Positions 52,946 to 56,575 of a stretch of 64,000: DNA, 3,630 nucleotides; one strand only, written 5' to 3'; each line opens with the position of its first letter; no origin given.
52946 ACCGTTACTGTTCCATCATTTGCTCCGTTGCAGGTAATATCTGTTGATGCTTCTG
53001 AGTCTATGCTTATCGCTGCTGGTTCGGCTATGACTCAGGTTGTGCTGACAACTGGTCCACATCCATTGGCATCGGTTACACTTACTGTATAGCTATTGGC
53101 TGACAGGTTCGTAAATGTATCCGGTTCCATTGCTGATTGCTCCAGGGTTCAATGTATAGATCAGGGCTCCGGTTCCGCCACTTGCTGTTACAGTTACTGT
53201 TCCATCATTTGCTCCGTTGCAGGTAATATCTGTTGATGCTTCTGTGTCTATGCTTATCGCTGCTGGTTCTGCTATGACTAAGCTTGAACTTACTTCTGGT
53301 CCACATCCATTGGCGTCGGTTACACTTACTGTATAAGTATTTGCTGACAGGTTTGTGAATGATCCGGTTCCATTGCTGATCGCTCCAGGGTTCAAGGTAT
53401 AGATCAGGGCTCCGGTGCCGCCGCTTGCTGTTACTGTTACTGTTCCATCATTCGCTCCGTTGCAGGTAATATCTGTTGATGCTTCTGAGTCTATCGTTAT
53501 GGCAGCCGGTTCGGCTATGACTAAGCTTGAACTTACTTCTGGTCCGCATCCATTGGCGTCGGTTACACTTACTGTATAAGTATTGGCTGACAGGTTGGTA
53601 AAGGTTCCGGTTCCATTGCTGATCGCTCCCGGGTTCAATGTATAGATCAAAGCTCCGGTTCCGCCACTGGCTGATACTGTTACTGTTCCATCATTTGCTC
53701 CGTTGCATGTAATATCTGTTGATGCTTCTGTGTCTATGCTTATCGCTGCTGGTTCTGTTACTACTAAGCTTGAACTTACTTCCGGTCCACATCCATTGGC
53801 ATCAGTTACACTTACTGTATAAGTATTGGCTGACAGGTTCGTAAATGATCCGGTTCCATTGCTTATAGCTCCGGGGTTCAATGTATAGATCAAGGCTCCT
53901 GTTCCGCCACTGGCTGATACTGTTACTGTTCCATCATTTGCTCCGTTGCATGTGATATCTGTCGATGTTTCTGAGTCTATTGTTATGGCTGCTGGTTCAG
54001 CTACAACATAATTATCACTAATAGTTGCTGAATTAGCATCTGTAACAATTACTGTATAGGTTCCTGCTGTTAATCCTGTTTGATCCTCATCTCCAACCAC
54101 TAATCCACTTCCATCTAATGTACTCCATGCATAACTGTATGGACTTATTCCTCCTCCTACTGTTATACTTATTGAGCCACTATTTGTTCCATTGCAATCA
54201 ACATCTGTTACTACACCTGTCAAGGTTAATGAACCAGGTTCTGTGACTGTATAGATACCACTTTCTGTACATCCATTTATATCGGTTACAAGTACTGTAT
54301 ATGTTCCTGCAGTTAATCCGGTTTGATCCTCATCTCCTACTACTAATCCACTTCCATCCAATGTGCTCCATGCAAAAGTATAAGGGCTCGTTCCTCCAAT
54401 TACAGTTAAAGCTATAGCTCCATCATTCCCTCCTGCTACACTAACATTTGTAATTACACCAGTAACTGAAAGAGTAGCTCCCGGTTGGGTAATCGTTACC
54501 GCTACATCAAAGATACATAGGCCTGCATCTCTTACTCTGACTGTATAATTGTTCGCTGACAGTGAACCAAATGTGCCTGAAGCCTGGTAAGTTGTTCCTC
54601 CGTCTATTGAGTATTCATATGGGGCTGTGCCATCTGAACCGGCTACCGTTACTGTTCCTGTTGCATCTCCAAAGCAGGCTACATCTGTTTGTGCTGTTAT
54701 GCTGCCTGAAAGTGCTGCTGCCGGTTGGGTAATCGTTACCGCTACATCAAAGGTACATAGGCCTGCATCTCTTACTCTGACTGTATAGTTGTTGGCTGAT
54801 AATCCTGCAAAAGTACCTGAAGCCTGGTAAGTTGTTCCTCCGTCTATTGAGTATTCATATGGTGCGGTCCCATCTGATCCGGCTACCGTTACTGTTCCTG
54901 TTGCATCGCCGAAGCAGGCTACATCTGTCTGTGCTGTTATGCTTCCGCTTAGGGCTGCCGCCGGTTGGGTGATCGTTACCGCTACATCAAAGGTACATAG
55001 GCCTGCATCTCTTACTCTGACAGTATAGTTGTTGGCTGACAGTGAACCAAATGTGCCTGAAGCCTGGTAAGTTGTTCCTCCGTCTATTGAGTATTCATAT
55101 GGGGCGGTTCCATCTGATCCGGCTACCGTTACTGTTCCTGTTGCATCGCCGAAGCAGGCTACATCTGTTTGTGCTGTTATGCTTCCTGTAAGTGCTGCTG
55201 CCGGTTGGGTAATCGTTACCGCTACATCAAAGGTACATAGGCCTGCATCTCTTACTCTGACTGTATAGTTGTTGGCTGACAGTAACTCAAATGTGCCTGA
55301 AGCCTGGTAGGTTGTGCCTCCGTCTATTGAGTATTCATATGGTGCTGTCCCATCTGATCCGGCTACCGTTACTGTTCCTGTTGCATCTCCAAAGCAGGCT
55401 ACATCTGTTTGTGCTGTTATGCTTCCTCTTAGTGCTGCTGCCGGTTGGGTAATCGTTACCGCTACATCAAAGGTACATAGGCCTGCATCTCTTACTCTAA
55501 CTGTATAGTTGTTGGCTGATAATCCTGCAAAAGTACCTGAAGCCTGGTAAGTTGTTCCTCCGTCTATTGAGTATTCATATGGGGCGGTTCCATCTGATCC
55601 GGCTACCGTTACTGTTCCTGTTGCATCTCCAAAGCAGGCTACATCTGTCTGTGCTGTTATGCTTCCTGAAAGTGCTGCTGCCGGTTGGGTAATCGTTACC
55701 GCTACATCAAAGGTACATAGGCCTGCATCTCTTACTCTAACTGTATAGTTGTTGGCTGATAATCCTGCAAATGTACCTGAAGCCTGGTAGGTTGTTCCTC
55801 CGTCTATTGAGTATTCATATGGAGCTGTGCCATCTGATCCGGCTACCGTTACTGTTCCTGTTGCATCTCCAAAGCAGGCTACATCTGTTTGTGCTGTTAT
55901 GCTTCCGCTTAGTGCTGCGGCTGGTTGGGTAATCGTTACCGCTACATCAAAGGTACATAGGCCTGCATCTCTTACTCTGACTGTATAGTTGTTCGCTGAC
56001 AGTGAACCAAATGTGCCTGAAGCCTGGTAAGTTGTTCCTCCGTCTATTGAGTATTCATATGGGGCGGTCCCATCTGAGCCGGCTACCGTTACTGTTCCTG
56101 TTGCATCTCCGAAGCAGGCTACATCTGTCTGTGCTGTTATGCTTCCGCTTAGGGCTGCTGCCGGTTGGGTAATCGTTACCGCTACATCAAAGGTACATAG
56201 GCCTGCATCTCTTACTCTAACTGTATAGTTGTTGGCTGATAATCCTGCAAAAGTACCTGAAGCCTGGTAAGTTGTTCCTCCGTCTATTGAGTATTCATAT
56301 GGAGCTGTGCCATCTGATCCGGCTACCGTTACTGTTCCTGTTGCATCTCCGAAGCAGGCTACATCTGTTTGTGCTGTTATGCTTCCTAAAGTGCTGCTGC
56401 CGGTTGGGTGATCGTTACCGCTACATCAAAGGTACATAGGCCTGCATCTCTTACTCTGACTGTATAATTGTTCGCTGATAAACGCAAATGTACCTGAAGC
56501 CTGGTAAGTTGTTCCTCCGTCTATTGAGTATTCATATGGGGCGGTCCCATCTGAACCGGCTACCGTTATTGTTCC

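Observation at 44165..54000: About 40 tandem 243-bp repeats that are a mosaic of a few two-state sites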

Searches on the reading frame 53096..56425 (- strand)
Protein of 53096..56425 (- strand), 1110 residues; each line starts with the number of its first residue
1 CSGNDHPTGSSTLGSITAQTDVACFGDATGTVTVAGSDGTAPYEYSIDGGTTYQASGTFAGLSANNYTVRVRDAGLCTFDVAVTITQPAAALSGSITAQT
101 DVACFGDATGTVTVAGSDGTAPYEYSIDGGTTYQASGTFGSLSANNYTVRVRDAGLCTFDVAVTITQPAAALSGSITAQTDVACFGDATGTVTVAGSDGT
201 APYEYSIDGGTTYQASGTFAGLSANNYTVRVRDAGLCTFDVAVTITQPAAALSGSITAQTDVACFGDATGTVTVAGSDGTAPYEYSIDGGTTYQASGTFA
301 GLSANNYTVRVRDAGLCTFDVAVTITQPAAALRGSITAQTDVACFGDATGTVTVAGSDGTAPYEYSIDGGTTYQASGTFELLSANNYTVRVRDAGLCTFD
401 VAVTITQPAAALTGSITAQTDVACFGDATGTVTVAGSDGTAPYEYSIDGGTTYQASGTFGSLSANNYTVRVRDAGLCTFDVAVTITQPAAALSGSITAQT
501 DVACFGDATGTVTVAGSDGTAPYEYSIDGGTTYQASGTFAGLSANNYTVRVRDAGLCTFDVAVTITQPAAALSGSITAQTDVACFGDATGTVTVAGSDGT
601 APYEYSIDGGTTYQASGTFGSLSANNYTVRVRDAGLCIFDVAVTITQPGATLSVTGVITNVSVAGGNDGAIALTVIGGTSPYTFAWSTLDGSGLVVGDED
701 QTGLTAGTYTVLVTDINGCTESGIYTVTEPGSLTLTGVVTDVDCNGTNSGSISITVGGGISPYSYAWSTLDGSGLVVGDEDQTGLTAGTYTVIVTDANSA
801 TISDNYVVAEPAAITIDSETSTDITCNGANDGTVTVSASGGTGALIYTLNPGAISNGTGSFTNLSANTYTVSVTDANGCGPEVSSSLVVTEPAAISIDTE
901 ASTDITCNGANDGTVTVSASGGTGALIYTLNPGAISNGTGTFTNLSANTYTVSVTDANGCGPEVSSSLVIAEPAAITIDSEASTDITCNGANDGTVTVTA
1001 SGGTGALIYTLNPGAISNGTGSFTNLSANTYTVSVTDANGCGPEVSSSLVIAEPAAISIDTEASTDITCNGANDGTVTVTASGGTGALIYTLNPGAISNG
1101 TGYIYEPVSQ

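Call 12: search_protein_families(library=pfam, proteins=[window:53096-56425:-], max_evalue=0.001)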
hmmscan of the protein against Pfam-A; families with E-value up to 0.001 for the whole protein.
window:53096-56425:- (1110 aa): 4 families
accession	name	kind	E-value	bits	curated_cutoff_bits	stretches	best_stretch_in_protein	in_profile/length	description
PF13573.12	SprB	-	1.6e-122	399.2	28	14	736-771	1-36/37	SprB repeat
PF24801.1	FNIII-A_GpJ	-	6.6e-09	36.4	27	0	371-392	79-100/126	Tip attachment protein J,FNIII-A domain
PF02012.26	BNR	-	2e-08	33.4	27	0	45-54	2-11/12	BNR/Asp-box repeat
PF18692.7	DUF5640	-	0.00017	21.8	28.5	0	347-404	20-76/85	Family of unknown function (DUF5640)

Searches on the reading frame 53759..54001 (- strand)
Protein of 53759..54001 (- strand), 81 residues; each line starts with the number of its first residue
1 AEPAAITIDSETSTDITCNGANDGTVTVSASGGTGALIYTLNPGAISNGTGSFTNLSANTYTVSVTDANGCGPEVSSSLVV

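Call 81: predict_structure(alignment_id=A2)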
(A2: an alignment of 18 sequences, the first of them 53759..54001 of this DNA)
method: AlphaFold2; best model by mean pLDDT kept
length: 81 residues; sequences in the alignment: 18
mean_pLDDT: 79.4   pTM: 0.65
mean pLDDT of the five models: 79.4, 69.1, 67.0, 65.3, 65.3
residues with pLDDT >= 90: 0; 70-90: 70; 50-70: 11; < 50: 0
segments of 3 or more residues with pLDDT < 50: none
pLDDT, mean of each block of 10 residues (from residue 1): 73 72 83 84 78 85 83 77 75
secondary structure, 60 per line:
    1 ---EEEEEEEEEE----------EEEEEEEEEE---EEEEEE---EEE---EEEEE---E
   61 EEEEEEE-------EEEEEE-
elements in order: E4-13 E24-33 E37-42 E46-48 E52-56 E60-67 E75-80

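Call 83: fold_search(model_id=the predicted structure, library=pdb)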
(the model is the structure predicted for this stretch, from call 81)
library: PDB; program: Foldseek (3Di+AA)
matches with E <= 10: 825; with E <= 0.001: 0
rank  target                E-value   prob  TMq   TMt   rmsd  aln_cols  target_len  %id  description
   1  9e99_J                1.1e-02  1.00  0.57  0.19   6.0       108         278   23  Cryo-EM reconstruction of Escherichia phage N4 capsid (released 2025-02-19)
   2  9d7z_J                1.2e-02  1.00  0.64  0.32   4.7        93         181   22  Shigella flexneri bacteriophage Moo19 Icosahedral Reconstruction (released 2025-01-15)
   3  9d7z_K                2.3e-02  1.00  0.62  0.30   4.5       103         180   22  Shigella flexneri bacteriophage Moo19 Icosahedral Reconstruction (released 2025-01-15)
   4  2zqk_B                4.0e-02  1.00  0.66  0.32   4.8        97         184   14  Crystal structure of intimin-Tir68 complex (released 2009-08-18)
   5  9lbz_q                4.7e-02  1.00  0.61  0.28   5.9       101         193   26  unique-vertex of mature phage N4 (released 2025-04-16)
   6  7uww_B                5.8e-02  1.00  0.59  0.10   3.9        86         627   19  Sas6 with alpha-cyclodextrin (released 2023-06-14)
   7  4jkl_A                5.8e-02  0.99  0.54  0.10   5.1        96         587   10  Crystal Structure of Streptococcus agalactiae beta-glucuronidase in space group P21212 (released 2014-09-17)
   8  2zqk_A                6.8e-02  1.00  0.67  0.33   5.7        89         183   18  Crystal structure of intimin-Tir68 complex (released 2009-08-18)
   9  3ncx_A                7.6e-02  1.00  0.64  0.30   6.1        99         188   15  Crystal structure of EHEC O157:H7 intimin mutant (released 2011-01-05)
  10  6jz4_B                8.4e-02  0.91  0.46  0.10   5.0        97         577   14  b-glucuronidase from Ruminococcus gnavus in complex with D-glucaro-d-lactam (released 2020-06-03)
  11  4jkk                  8.9e-02  0.99  0.59  0.11   4.0        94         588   10  Crystal Structure of Streptococcus agalactiae beta-glucuronidase in space group I222 (released 2014-09-17)
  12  6jz8_A                9.4e-02  0.90  0.46  0.10   5.5        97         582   14  b-glucuronidase from Ruminococcus gnavus in complex with D-glucaro 1,5-lactone (released 2020-06-10)
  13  6jz3_A                9.4e-02  0.89  0.46  0.10   5.5        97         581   14  b-glucuronidase from Ruminococcus gnavus in complex with uronic deoxynojirimycin (released 2020-05-13)
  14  7jgu                  9.9e-02  0.98  0.52  0.49   4.1        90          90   19  Structure of FN3tt mut (released 2021-07-21)
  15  5z19_A                1.1e-01  0.98  0.56  0.11   4.1        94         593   12  The crystal structure of Ruminococcus gnavus beta-glucuronidase in complex with uronic isofagomine (released 2018-12-12)
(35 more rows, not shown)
